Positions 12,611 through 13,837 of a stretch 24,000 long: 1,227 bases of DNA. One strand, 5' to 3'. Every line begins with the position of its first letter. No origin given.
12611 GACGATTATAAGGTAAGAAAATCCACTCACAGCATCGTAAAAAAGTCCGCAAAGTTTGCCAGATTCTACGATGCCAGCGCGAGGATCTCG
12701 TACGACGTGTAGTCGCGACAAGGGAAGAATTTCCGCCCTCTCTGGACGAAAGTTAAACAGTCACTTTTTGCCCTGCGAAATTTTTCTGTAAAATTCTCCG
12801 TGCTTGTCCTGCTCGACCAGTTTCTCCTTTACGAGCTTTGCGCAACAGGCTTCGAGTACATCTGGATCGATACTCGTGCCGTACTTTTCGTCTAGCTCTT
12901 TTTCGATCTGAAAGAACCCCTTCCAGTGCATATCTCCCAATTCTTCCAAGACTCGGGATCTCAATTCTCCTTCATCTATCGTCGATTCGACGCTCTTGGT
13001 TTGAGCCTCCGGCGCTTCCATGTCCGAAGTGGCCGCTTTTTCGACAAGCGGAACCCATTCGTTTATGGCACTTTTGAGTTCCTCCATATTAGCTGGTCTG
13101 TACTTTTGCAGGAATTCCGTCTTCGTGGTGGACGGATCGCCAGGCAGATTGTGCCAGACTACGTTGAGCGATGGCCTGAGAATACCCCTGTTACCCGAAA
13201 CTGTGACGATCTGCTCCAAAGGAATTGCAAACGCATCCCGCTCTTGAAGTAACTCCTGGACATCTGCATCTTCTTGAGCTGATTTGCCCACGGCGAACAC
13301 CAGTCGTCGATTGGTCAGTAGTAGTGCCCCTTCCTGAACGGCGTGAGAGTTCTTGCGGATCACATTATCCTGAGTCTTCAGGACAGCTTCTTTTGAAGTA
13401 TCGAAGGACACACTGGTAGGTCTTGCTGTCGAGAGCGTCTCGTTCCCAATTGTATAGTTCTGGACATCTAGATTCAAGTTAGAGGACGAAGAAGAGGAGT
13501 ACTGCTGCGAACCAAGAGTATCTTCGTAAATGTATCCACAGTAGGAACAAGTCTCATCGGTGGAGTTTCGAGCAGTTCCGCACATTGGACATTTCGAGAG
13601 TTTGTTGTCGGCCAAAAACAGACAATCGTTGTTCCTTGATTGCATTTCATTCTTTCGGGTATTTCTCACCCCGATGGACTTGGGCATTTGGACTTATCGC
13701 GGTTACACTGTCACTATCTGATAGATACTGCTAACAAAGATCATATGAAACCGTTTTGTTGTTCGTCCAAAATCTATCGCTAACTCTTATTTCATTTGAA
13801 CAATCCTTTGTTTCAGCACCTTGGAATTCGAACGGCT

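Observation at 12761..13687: Orphan protein combining a zinc ribbon, a PH/GRAM/GLUE-like domain and a winged helix.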

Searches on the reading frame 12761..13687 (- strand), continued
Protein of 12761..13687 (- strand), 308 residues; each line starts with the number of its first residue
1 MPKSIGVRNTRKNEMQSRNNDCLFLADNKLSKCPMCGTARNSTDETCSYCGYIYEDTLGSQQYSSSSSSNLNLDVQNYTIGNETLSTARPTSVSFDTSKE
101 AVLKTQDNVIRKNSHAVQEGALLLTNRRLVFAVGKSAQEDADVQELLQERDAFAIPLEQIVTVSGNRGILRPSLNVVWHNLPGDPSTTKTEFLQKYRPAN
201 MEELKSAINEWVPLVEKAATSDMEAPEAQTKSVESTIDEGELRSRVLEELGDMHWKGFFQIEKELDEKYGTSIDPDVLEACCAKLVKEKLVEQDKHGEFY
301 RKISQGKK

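Call 80: search_protein_families(library=padloc, proteins=[window:12761-13687:-], max_evalue=0.01)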
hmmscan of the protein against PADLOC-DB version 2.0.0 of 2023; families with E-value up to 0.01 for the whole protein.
window:12761-13687:- (308 aa): 0 families

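Call 81: search_protein_families(library=phrogs, proteins=[window:12761-13687:-], max_evalue=0.01)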
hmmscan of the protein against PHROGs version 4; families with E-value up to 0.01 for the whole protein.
window:12761-13687:- (308 aa): 1 family
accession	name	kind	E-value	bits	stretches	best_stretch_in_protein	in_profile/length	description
phrog_9700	-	unknown function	0.0094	15.9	0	27-62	3-38/483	-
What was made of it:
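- Tried and rejected: PADLOC gave no hits and PHROGs only one marginal hit (E 0.0094, zinc-ribbon region) for the protein; the small ORF had none in either library, and the toxin-antitoxin pair (PADLOC only) had none (calls 80, 81).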

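Call 85: fold_search(model_id=the predicted structure, library=viral)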
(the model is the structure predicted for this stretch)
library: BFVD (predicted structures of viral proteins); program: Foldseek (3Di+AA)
matches with E <= 10: 695; with E <= 0.001: 4
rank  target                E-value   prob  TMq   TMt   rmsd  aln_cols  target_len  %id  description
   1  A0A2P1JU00            7.0e-06  1.00  0.23  0.22  16.5       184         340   17  Putative tail tape measure protein [Anoxybacillus phage A403]
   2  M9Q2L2                1.4e-04  1.00  0.24  0.34  20.9       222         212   11  (no name in the UniProt tables at hand)
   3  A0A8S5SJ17            2.0e-04  0.54  0.12  0.09  30.4       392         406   11  Host cell surface-exposed lipoprotein [Siphoviridae sp. ctvhu9]
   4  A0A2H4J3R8            4.5e-04  1.00  0.25  0.59   4.2       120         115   14  Uncharacterized protein [uncultured Caudovirales phage]
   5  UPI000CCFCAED         1.1e-03  1.00  0.24  0.26   4.2       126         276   12  (no name look-up for this kind of identifier)
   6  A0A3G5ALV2            5.1e-03  0.90  0.21  0.24  29.9       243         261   12  RanBD1 domain-containing protein [Sylvanvirus sp.]
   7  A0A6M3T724            6.4e-03  1.00  0.20  0.58   1.9        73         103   15  (no name in the UniProt tables at hand)
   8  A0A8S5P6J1            6.8e-03  1.00  0.23  0.44   6.0       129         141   15  Bacterial PH domain protein [Siphoviridae sp. ct1Eo1]
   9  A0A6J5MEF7            6.8e-03  0.63  0.14  0.20  18.9       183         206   13  DNA repair protein Rad52/59/22 [uncultured Caudovirales phage]
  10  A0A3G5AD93            8.5e-03  1.00  0.23  0.11  13.3       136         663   16  Cullin family protein [Hyperionvirus sp.]
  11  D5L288                1.1e-02  1.00  0.22  0.54   2.9        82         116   12  Uncharacterized protein [uncultured virus]
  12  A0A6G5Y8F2            1.7e-02  0.75  0.17  0.18  19.3       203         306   10  (no name in the UniProt tables at hand)
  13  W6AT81                1.8e-02  0.57  0.19  0.15  18.2       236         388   14  (no name in the UniProt tables at hand)
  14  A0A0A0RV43            2.0e-02  0.96  0.19  0.30  21.1       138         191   14  Repressor Rok winged helix domain-containing protein [Bacillus phage Moonbeam]
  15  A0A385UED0            2.3e-02  0.90  0.17  0.09  14.0       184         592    9  DNA primase [Microbacterium phage OneinaGillian]
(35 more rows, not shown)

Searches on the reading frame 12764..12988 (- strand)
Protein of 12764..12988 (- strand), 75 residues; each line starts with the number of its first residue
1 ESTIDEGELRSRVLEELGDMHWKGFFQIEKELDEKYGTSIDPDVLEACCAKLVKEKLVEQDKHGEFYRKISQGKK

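Call 50: predict_structure(alignment_id=A3)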
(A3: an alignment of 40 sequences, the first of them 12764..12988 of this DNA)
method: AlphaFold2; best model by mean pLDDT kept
length: 75 residues; sequences in the alignment: 40
mean_pLDDT: 80.8   pTM: 0.63
mean pLDDT of the five models: 80.8, 79.2, 78.6, 74.0, 73.4
residues with pLDDT >= 90: 3; 70-90: 62; 50-70: 6; < 50: 4
segments of 3 or more residues with pLDDT < 50: none
pLDDT, mean of each block of 10 residues (from residue 1): 66 84 88 82 86 88 86 50
secondary structure, 60 per line:
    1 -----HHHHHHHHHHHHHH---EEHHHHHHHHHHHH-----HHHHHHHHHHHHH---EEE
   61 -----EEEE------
elements in order: H6-19 H25-36 H42-54 E58-60 E66-69

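Call 53: fold_search(model_id=the predicted structure, library=pdb)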
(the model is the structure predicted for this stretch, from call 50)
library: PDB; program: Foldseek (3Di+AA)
matches with E <= 10: 1490; with E <= 0.001: 0
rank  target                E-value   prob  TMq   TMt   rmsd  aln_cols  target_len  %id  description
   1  9qbc                  3.2e-03  1.00  0.75  0.55   4.4        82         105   23  Crystal structure of Brachyspira hampsonii PadR (released 2026-03-11)
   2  6qfd_A                3.4e-03  1.00  0.74  0.49   2.2        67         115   28  The complex structure of hsRosR-S4 (vng0258/RosR-S4) (released 2019-07-10)
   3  6abt_A                3.4e-03  1.00  0.71  0.56   3.8        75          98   23  Crystal structure of transcription factor from Listeria monocytogenes (released 2019-06-05)
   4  6ez1_A                3.7e-03  1.00  0.75  0.52   2.3        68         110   28  Structure of h. salinarum RosR (vng0258) grown from NaBr (released 2018-08-22)
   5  6qfd_C                3.9e-03  1.00  0.73  0.50   2.2        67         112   28  The complex structure of hsRosR-S4 (vng0258/RosR-S4) (released 2019-07-10)
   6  3o6b_B                4.5e-03  1.00  0.74  0.78   2.1        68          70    9  A Dual E3 Mechanism for Rub1 Ligation to Cdc53: Dcn1(P)-Cdc53(WHB) low resolution (released 2010-09-15)
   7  2o03                  4.5e-03  1.00  0.68  0.43   2.9        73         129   18  Crystal structure of FurB from M. tuberculosis- a Zinc uptake regulator (released 2007-02-13)
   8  6qfd_B                5.1e-03  1.00  0.77  0.52   4.7        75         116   27  The complex structure of hsRosR-S4 (vng0258/RosR-S4) (released 2019-07-10)
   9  6qh0_C                5.5e-03  1.00  0.73  0.51   2.2        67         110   28  The complex structure of hsRosR-S5 (VNG0258H/RosR-S5) (released 2019-07-10)
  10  3o6b_H                6.7e-03  1.00  0.68  0.74   1.9        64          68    8  A Dual E3 Mechanism for Rub1 Ligation to Cdc53: Dcn1(P)-Cdc53(WHB) low resolution (released 2010-09-15)
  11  9qbd_B                7.1e-03  1.00  0.73  0.52   4.0        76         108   22  Crystal structure of Brachyspira hampsonii PadR with Leu88 replaced by 3-aminotyrosine (released 2026-03-11)
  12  9qbd_A                7.1e-03  1.00  0.73  0.55   4.0        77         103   22  Crystal structure of Brachyspira hampsonii PadR with Leu88 replaced by 3-aminotyrosine (released 2026-03-11)
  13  3mwm_A                7.6e-03  1.00  0.72  0.45   2.9        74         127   19  Graded expression of zinc-responsive genes through two regulatory zinc-binding sites in Zur (released 2011-03-16)
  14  2do7_MODEL_1_A        9.3e-03  1.00  0.75  0.58   2.5        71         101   14  Solution structure of the winged helix-turn-helix motif of human CUL-4B (released 2007-04-17)
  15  3mwm_B                9.3e-03  1.00  0.72  0.46   2.9        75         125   19  Graded expression of zinc-responsive genes through two regulatory zinc-binding sites in Zur (released 2011-03-16)
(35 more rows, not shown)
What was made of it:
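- On PadR/RosR winged-helix transcription regulators: TMq 0.71-0.77 and 23-28% identity to PadR/RosR structures (call 53).
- Checked: The isolated C-terminal domain matches winged helices at TMq about 0.75 (calls 50, 53).
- Winged helix: it is a canonical winged helix (calls 50, 53). PadR/RosR are the top fold hits for the winged helix, with 23-28% identity (call 53).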
